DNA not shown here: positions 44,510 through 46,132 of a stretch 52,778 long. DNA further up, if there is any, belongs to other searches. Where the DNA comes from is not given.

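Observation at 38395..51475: Nickel-pincer (Lar) cofactor genes embedded in a TRAP/aldolase/GntR locus around a divergent LarA-like enzyme: a candidate undescribed hydroxyacid pathway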

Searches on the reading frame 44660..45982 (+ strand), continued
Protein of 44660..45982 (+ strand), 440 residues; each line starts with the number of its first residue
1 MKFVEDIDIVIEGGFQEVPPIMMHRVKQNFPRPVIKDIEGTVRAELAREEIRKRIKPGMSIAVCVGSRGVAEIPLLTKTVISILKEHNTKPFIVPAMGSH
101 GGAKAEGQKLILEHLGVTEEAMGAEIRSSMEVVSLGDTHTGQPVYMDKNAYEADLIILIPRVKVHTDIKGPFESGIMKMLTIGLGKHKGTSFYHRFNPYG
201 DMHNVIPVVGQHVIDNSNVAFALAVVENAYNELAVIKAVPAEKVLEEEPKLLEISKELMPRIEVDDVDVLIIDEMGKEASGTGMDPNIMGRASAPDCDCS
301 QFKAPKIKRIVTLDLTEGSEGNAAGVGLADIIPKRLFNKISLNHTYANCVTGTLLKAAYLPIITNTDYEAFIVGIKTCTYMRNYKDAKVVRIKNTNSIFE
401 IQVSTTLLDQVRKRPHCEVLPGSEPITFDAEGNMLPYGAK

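Call 38: fold_search(model_id=the predicted structure, library=pdb)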
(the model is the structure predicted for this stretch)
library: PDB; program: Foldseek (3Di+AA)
matches with E <= 10: 1489; with E <= 0.001: 18
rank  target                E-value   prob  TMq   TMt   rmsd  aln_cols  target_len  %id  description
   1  9q3j_H                1.0e-11  1.00  0.47  0.46   5.3       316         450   19  Structures of LarA-like nickel-pincer nucleotide cofactor-utilizing enzyme with a single catalytic histidine residue f (released 2025-09-17)
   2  9q3j_G                1.6e-11  1.00  0.47  0.46   5.3       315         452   19  Structures of LarA-like nickel-pincer nucleotide cofactor-utilizing enzyme with a single catalytic histidine residue f (released 2025-09-17)
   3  9q3j_D                1.6e-11  1.00  0.48  0.47   5.3       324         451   20  Structures of LarA-like nickel-pincer nucleotide cofactor-utilizing enzyme with a single catalytic histidine residue f (released 2025-09-17)
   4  9q3j_E                2.9e-11  1.00  0.47  0.46   5.2       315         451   19  Structures of LarA-like nickel-pincer nucleotide cofactor-utilizing enzyme with a single catalytic histidine residue f (released 2025-09-17)
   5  9q3j_A                2.9e-11  1.00  0.48  0.47   5.6       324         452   19  Structures of LarA-like nickel-pincer nucleotide cofactor-utilizing enzyme with a single catalytic histidine residue f (released 2025-09-17)
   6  9q3k_A                3.5e-11  1.00  0.48  0.45   5.6       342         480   18  Structure of LarA-like nickel-pincer nucleotide cofactor-utilizing enzyme with a single catalytic histidine residue fr (released 2025-09-24)
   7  9eia_A                9.6e-11  1.00  0.50  0.52   8.3       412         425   15  A broad-substrate spectrum lactate racemase A from Isosphaera pallida in complex with copurified D-lactate (released 2025-01-29)
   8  9eia_B                1.4e-10  1.00  0.50  0.52   5.0       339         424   17  A broad-substrate spectrum lactate racemase A from Isosphaera pallida in complex with copurified D-lactate (released 2025-01-29)
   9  8ezf                  1.9e-10  1.00  0.54  0.57   7.3       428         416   14  A tethered niacin-derived pincer complex with a nickel-carbon or sulfite-carbon bond in lactate racemase R98A/R100A vari (released 2023-01-25)
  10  9eid                  2.8e-10  1.00  0.49  0.51   5.2       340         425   17  A broad-substrate spectrum lactate racemase A from Isosphaera pallida in complex with D-2-Hydroxybutyrate (released 2025-01-29)
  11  6d6z                  2.8e-10  1.00  0.43  0.47  10.7       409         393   15  Structure of the malate racemase apoprotein from Thermoanaerobacterium thermosaccharolyticum (released 2019-04-24)
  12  5huq_B                4.7e-10  1.00  0.51  0.51   6.9       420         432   15  A tethered niacin-derived pincer complex with a nickel-carbon bond in lactate racemase (released 2016-02-10)
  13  7s91                  9.6e-10  1.00  0.41  0.44   5.9       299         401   17  Structure of the malate racemase mar2 apoprotein from Thermoanaerobacterium thermosaccharolyticum at 2.25 angstroms reso (released 2021-10-13)
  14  2yjg_A                9.6e-10  1.00  0.49  0.51   9.0       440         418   15  Structure of the lactate racemase apoprotein from Thermoanaerobacterium thermosaccharolyticum (released 2012-05-30)
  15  5huq_A                1.8e-09  1.00  0.51  0.52   6.8       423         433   15  A tethered niacin-derived pincer complex with a nickel-carbon bond in lactate racemase (released 2016-02-10)
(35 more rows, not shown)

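Call 39: search_protein_families(library=pfam, proteins=[L016:12087-12893:+, L071:17613-18914:-, L059:13363-14028:+, L013:11285-12058:+, L044:3280-4164:+, L067:2175-2663:+, L009:13019-14305:+, L017:2859-3890:+, L033:12966-14438:+, L019:8110-8661:+], max_evalue=0.00001)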
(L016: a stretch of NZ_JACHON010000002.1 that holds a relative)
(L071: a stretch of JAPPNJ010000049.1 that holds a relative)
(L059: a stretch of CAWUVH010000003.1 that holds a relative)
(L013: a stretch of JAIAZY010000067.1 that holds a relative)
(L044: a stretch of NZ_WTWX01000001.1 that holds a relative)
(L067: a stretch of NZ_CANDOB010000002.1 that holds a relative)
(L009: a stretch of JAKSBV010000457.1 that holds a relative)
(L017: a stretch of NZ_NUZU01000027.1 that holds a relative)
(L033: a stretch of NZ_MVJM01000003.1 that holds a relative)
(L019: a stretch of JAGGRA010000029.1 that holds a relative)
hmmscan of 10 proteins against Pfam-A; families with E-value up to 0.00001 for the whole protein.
L016:12087-12893:+ (268 aa): 3 families
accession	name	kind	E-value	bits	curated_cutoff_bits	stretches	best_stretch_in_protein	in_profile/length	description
PF02540.23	NAD_synthase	-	5e-10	39.4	21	1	15-80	17-82/242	NAD synthase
PF06508.19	QueC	-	7.7e-08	32.5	22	1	18-82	1-63/210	Queuosine biosynthesis protein QueC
PF01171.26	ATP_bind_3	-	7.3e-07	29.5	27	1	18-142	1-123/182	PP-loop family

L071:17613-18914:- (433 aa): 1 family
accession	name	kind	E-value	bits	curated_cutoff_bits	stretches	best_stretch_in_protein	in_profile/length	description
PF01969.22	Ni_insertion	-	1.4e-146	488.9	22.1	1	4-425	1-375/375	Nickel insertion protein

L059:13363-14028:+ (221 aa): 1 family
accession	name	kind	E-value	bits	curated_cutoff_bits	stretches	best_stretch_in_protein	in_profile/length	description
PF00731.26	AIRC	-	1.5e-14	54.2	30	1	90-219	1-130/148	AIR carboxylase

L013:11285-12058:+ (257 aa): 3 families
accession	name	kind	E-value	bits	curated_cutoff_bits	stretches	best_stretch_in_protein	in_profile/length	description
PF13561.12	adh_short_C2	-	1.2e-54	185.8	27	1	22-252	8-235/236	Enoyl-(Acyl carrier protein) reductase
PF00106.31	adh_short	-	1.5e-49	168.6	26.6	1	11-203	1-192/195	short chain dehydrogenase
PF08659.16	KR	-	6.4e-12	46.2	22.6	1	15-173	5-162/180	KR domain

L044:3280-4164:+ (294 aa): 3 families
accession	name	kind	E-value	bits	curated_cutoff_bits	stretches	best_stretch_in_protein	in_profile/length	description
PF00005.33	ABC_tran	-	1.2e-29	104.1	25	1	26-175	1-137/137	ABC transporter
PF13304.12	AAA_21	-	1.8e-12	48.4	27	1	142-206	233-299/304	AAA domain, putative AbiEii toxin, Type IV TA system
PF02463.25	SMC_N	-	4.8e-08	33.1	40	1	37-215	25-207/220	RecF/RecN/SMC N terminal domain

L067:2175-2663:+ (162 aa): 1 family
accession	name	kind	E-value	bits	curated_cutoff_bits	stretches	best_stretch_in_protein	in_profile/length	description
PF01969.22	Ni_insertion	-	6.7e-49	167.4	22.1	1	8-148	236-375/375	Nickel insertion protein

L009:13019-14305:+ (428 aa): 1 family
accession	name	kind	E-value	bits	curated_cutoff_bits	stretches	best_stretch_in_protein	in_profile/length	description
PF06808.19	DctM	-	3.7e-109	365.7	23.8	1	9-418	2-413/413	Tripartite ATP-independent periplasmic transporter, DctM component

L017:2859-3890:+ (343 aa): 1 family
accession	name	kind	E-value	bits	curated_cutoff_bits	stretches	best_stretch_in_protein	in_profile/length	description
PF03480.18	DctP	-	2.2e-85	286.9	23.4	1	46-328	3-285/286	Bacterial extracellular solute-binding protein, family 7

L033:12966-14438:+ (490 aa): 2 families
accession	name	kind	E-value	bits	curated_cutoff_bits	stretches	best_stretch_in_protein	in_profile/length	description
PF00370.27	FGGY_N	-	2e-64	218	28.8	1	5-248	1-245/245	FGGY family of carbohydrate kinases, N-terminal domain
PF02782.22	FGGY_C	-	2.9e-32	112.5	27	1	258-442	2-197/198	FGGY family of carbohydrate kinases, C-terminal domain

L019:8110-8661:+ (183 aa): 1 family
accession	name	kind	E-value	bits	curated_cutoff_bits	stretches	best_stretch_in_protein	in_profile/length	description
PF04290.18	DctQ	-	1.8e-29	102.7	28.3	1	24-153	1-131/132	Tripartite ATP-independent periplasmic transporters, DctQ component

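Call 40: search_protein_families(library=pfam, proteins=[L071:11418-12266:+, L053:12472-13293:+, L034:7139-8350:-, L065:13272-14819:+, L036:4639-5649:+, L041:17016-17702:+, L038:2336-3748:+, L064:8558-9961:+, L025:7599-9284:+, L068:16006-17310:+], max_evalue=0.00001)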
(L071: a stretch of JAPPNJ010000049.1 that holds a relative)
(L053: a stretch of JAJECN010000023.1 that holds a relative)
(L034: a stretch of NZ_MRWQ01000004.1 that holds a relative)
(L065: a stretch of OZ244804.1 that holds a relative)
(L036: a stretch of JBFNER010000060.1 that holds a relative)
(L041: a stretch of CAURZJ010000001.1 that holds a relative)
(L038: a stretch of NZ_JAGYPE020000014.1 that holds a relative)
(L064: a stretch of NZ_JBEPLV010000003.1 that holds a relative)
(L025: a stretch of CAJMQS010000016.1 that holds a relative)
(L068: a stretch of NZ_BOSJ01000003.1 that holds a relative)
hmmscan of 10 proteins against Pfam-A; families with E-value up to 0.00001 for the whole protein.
L071:11418-12266:+ (282 aa): 1 family
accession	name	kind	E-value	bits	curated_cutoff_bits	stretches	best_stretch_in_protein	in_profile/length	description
PF01040.23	UbiA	-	2.8e-56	191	34.2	1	19-264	1-247/250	UbiA prenyltransferase family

L053:12472-13293:+ (273 aa): 1 family
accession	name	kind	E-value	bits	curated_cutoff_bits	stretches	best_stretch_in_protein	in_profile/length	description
PF01261.30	AP_endonuc_2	-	1.7e-14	54.5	31.1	1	28-270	3-248/249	Xylose isomerase-like TIM barrel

L034:7139-8350:- (403 aa): 1 family
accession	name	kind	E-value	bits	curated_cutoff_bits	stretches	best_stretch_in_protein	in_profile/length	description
PF00480.26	ROK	-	1.7e-53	182.5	22.9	1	87-370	6-290/294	ROK family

L065:13272-14819:+ (515 aa): 3 families
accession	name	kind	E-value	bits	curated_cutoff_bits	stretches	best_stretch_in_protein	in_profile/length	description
PF00884.28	Sulfatase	-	3.2e-51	174.9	25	1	17-407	1-300/301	Sulfatase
PF16347.10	SGSH_C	-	3e-18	66.9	29.3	1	355-498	1-148/154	N-sulphoglucosamine sulphohydrolase, C-terminal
PF01663.27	Phosphodiest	-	2.9e-09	37.4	23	0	20-99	2-77/342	Type I phosphodiesterase / nucleotide pyrophosphatase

L036:4639-5649:+ (336 aa): 3 families
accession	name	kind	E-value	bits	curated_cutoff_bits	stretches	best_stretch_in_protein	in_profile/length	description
PF01408.29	GFO_IDH_MocA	-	4.3e-24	85.9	24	1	2-110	1-113/120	Oxidoreductase family, NAD-binding Rossmann fold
PF22725.1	GFO_IDH_MocA_C3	-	9.2e-23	81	27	1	126-249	1-122/124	GFO/IDH/MocA C-terminal domain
PF02894.22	GFO_IDH_MocA_C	-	5.1e-21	75.9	22.9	1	131-332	2-218/218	Oxidoreductase family, C-terminal alpha/beta domain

L041:17016-17702:+ (228 aa): 2 families
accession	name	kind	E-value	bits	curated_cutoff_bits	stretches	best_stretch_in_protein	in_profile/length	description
PF07729.17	FCD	-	4.5e-26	92.1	24.3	1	84-208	1-125/125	FCD domain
PF00392.27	GntR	-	6.4e-19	67.8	27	1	15-68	3-57/64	Bacterial regulatory proteins, gntR family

L038:2336-3748:+ (470 aa): 2 families
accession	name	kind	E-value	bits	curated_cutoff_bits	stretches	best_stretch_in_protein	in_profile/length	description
PF00393.24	6PGD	-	4.4e-141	469.8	27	1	179-468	1-290/290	6-phosphogluconate dehydrogenase, C-terminal domain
PF03446.21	NAD_binding_2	-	1.1e-51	175.5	21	1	5-174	1-161/161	NAD binding domain of 6-phosphogluconate dehydrogenase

L064:8558-9961:+ (467 aa): 1 family
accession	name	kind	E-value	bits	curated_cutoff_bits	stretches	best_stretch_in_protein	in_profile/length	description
PF02614.20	UxaC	-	8.7e-208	691.2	25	1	1-464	1-464/464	Glucuronate isomerase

L025:7599-9284:+ (561 aa): 2 families
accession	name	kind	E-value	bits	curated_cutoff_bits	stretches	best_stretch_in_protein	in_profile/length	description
PF00920.27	ILVD_EDD_N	-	4.4e-127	424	27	1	41-356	1-316/316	Dihydroxy-acid/6-phosphogluconate dehydratase N-terminal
PF24877.1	ILV_EDD_C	-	1.3e-77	260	27.7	1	366-556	1-191/191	Dihydroxy-acid/6-phosphogluconate dehydratase C-terminal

L068:16006-17310:+ (434 aa): 1 family
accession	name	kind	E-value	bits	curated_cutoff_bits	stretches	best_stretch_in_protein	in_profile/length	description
PF00171.27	Aldedh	-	4.1e-93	312.9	23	1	14-428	41-461/461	Aldehyde dehydrogenase family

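Call 45: search_protein_families(library=pfam, proteins=[L005:3860-4897:+, L017:13767-14942:+, L017:12497-13399:+, L019:13585-14352:+, L019:18713-19879:+, L019:19773-20810:+, L026:8867-9868:+, L026:12289-13527:+, L048:8776-9849:+, L031:4501-5895:+], max_evalue=0.00001)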
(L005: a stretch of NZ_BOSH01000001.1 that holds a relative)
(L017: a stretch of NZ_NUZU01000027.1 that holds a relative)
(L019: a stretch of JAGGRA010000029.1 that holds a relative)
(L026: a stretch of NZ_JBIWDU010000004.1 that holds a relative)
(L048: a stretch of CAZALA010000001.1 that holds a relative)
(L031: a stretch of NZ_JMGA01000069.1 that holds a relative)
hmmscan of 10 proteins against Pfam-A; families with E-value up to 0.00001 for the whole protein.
L005:3860-4897:+ (345 aa): 4 families
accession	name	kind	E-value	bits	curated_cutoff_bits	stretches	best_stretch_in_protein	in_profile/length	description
PF08240.17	ADH_N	-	1e-30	106.5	23.5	1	25-137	1-104/104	Alcohol dehydrogenase GroES-like domain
PF00107.32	ADH_zinc_N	-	2.7e-25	89.2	31.8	1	176-305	1-127/129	Zinc-binding dehydrogenase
PF16912.11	Glu_dehyd_C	-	4.1e-08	33.4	34.9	1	144-335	4-205/211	Glucose dehydrogenase C-terminus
PF13602.12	ADH_zinc_N_2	-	2e-07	32.4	27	1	212-333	2-125/134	Zinc-binding dehydrogenase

L017:13767-14942:+ (391 aa): 2 families
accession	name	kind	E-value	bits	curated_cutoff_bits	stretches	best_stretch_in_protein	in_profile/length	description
PF20629.2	GD_AH_C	-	2.3e-99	332.1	26.8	1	149-389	2-241/242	D-galactarate/Altronate dehydratase, C-terminal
PF04295.18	GD_AH_second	-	3.9e-40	137.5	27.3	1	11-139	1-136/136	D-galactarate dehydratase/Altronate hydrolase, second domain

L017:12497-13399:+ (300 aa): 1 family
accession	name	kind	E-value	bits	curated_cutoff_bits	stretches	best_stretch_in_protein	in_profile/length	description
PF01557.24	FAA_hydrolase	-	1.9e-23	83.7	23.9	1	91-289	6-213/214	Fumarylacetoacetate (FAA) hydrolase C-terminal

L019:13585-14352:+ (255 aa): 3 families
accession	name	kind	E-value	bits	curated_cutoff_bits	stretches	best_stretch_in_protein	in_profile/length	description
PF01614.24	IclR_C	-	1.2e-53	181.7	24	1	75-245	3-173/174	Bacterial transcriptional regulator IclR C-terminal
PF09339.16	HTH_IclR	-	4.7e-17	61.9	22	1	6-56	1-51/52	IclR helix-turn-helix domain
PF12802.13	MarR_2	-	3.3e-06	27.6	27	1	22-55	19-52/61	MarR family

L019:18713-19879:+ (388 aa): 2 families
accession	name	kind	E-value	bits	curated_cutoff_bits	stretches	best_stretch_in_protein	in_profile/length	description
PF13378.12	MR_MLE_C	-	5.2e-72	242.5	29.4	1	134-361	2-218/219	Enolase C-terminal domain-like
PF02746.21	MR_MLE_N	-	6e-25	88.2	22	1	21-113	28-117/117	Mandelate racemase / muconate lactonizing enzyme, N-terminal domain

L019:19773-20810:+ (345 aa): 1 family
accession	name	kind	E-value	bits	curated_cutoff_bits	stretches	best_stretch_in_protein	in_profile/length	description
PF00701.28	DHDPS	-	6.6e-73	245.4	22.1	1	45-336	2-288/289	Dihydrodipicolinate synthetase family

L026:8867-9868:+ (333 aa): 1 family
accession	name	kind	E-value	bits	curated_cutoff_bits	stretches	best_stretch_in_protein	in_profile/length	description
PF04166.17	PdxA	-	5.5e-114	380.8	27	1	34-325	1-286/286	Pyridoxal phosphate biosynthetic protein PdxA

L026:12289-13527:+ (412 aa): 3 families
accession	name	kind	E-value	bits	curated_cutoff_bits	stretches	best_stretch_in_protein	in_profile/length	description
PF25137.1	ADH_Fe_C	-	5.3e-55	186.6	27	1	203-411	1-193/194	Fe-containing alcohol dehydrogenase family, C-terminal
PF00465.25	Fe-ADH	-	4.6e-42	143.9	31.3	1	39-192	2-168/168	Iron-containing alcohol dehydrogenase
PF13685.12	Fe-ADH_2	-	5.4e-09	36.7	28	1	51-169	14-123/149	Iron-containing alcohol dehydrogenase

L048:8776-9849:+ (357 aa): 1 family
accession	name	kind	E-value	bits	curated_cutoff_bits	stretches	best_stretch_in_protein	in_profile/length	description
PF03786.19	UxuA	-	2.1e-154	514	23.7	1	1-353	1-351/352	D-mannonate dehydratase (UxuA)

L031:4501-5895:+ (464 aa): 2 families
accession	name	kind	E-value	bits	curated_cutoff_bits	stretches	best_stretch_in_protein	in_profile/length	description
PF02913.24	FAD-oxidase_C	-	9.4e-75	251.9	21.2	1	218-459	1-248/248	FAD linked oxidases, C-terminal domain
PF01565.28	FAD_binding_4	-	8.3e-47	158.8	26.4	1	43-182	1-139/139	FAD binding domain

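Call 53: find_encoding_contigs(protein=P0011, flank=8000, max_places=1)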
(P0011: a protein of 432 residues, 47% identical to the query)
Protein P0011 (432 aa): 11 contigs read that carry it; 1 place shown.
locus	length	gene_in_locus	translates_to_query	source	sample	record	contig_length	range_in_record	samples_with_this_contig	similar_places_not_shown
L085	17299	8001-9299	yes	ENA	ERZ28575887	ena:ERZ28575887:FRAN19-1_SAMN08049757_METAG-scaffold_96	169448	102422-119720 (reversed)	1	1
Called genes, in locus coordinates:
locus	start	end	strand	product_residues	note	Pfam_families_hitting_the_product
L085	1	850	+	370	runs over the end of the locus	PF07470:Glyco_hydro_88, PF26099:DUF8034 (faint)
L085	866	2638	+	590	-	PF01301:Glyco_hydro_35, PF02449:Glyco_hydro_42, PF13364:BetaGal_ABD2 (faint), PF21317:BetaGal_ABD_1, PF21467:BetaGal_gal-bd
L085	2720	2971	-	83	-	-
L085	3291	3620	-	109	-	-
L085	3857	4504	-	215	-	PF01081:Aldolase, PF02581:TMP-TENI (faint)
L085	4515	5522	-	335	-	PF05035:DGOK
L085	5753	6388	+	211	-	PF00392:GntR, PF07729:FCD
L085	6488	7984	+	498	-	PF04295:GD_AH_second, PF20629:GD_AH_C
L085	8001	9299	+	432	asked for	PF09861:Lar_N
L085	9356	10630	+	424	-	PF13433:Peripla_BP_5, PF13458:Peripla_BP_6, PF01094:ANF_receptor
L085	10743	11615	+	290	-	PF02653:BPD_transp_2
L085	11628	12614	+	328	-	PF02653:BPD_transp_2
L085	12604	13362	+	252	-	PF00005:ABC_tran, PF13304:AAA_21 (faint), PF12399:BCA_ABC_TP_C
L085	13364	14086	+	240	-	PF00005:ABC_tran, PF13304:AAA_21 (faint)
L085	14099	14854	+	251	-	PF00106:adh_short, PF08659:KR, PF23441:SDR (weak), PF01370:Epimerase (weak), PF13561:adh_short_C2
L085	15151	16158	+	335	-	PF00294:PfkB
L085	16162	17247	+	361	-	PF01232:Mannitol_dh (weak), PF08125:Mannitol_dh_C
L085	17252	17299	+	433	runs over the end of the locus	PF13304:AAA_21, PF00155:Aminotran_1_2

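Call 54: find_encoding_contigs(protein=P0016, flank=8000, max_places=1)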
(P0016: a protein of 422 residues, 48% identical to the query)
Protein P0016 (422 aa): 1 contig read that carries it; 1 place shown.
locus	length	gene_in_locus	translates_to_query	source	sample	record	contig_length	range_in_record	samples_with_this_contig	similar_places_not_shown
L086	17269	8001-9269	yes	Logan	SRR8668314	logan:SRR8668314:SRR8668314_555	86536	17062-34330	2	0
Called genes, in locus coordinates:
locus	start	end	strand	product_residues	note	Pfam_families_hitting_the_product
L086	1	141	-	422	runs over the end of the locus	PF13629:T2SS-T3SS_pil_N, PF04972:BON, PF00263:Secretin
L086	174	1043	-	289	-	PF08666:SAF, PF16976:RcpC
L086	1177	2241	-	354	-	PF01544:CorA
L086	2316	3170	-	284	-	PF01418:HTH_6, PF01380:SIS, PF13580:SIS_2 (weak)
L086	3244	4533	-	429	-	PF06808:DctM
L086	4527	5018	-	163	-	PF04290:DctQ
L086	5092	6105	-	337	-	PF03480:DctP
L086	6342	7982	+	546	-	PF00920:ILVD_EDD_N, PF24877:ILV_EDD_C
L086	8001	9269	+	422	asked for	PF09861:Lar_N, PF04015:DUF362 (weak)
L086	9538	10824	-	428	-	PF06808:DctM, PF03600:CitMHS (weak)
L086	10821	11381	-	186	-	PF04290:DctQ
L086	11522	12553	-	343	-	PF03480:DctP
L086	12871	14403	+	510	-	PF00370:FGGY_N, PF02782:FGGY_C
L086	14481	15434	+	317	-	PF00389:2-Hacid_dh, PF02826:2-Hacid_dh_C, PF03446:NAD_binding_2 (weak)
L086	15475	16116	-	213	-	-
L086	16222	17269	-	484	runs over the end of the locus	PF03446:NAD_binding_2, PF00393:6PGD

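Call 55: find_encoding_contigs(protein=P0014, flank=8000, max_places=1)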
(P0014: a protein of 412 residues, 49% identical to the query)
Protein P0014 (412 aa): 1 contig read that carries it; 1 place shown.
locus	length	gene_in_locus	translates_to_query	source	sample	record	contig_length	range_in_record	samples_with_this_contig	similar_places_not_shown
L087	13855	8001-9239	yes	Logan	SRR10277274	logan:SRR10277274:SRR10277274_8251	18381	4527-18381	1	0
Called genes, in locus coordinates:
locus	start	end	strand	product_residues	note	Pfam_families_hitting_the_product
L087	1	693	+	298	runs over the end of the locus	PF00701:DHDPS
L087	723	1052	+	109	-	PF07883:Cupin_2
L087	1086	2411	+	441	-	-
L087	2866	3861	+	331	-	PF00389:2-Hacid_dh, PF02826:2-Hacid_dh_C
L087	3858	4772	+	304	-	PF00892:EamA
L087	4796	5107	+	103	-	-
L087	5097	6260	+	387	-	PF04295:GD_AH_second, PF20629:GD_AH_C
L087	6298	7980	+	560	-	PF00920:ILVD_EDD_N, PF24877:ILV_EDD_C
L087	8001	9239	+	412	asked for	PF09861:Lar_N (weak), PF04015:DUF362 (faint)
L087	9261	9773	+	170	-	PF04290:DctQ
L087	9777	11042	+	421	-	PF06808:DctM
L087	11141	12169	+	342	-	PF03480:DctP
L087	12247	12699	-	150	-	PF04463:2-thiour_desulf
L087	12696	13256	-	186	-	PF01694:Rhomboid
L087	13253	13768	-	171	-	PF01661:Macro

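Call 56: find_encoding_contigs(protein=P0008, flank=8000, max_places=1)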
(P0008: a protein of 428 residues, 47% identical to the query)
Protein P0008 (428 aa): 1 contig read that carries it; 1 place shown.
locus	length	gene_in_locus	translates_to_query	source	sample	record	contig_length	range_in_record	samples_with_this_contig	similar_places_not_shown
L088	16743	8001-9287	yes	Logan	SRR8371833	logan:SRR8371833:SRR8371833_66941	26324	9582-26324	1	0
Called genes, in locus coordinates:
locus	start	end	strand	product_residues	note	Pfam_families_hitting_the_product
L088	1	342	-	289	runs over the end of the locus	PF02954:HTH_8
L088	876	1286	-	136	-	PF13279:4HBT_2, PF03061:4HBT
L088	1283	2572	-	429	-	PF01676:Metalloenzyme, PF10143:PhosphMutase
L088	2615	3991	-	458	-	PF03447:NAD_binding_3, PF00742:Homoserine_dh, PF01842:ACT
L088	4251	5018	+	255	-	PF03737:RraA-like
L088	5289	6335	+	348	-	PF01855:POR_N, PF02780:Transketolase_C (weak), PF17147:PFOR_II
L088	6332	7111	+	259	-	PF02775:TPP_enzyme_C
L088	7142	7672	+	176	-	PF01558:POR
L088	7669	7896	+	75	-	PF12838:Fer4_7, PF13187:Fer4_9 (faint), PF25160:LdpA_Fe-S-bd (faint), PF12797:Fer4_2 (faint), PF00037:Fer4 (faint), PF12837:Fer4_6 (faint), PF13237:Fer4_10, PF14697:Fer4_21, +2 more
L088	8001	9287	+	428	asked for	PF09861:Lar_N (weak), PF04015:DUF362 (weak)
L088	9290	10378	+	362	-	PF00465:Fe-ADH, PF13685:Fe-ADH_2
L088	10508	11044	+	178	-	PF01558:POR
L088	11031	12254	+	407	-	PF01855:POR_N, PF17147:PFOR_II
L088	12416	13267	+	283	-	PF02775:TPP_enzyme_C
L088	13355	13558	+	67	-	PF12797:Fer4_2 (faint), PF12837:Fer4_6 (faint), PF13237:Fer4_10 (weak), PF14697:Fer4_21 (faint), PF25160:LdpA_Fe-S-bd (faint), PF00037:Fer4 (weak), PF12838:Fer4_7, PF13187:Fer4_9, +1 more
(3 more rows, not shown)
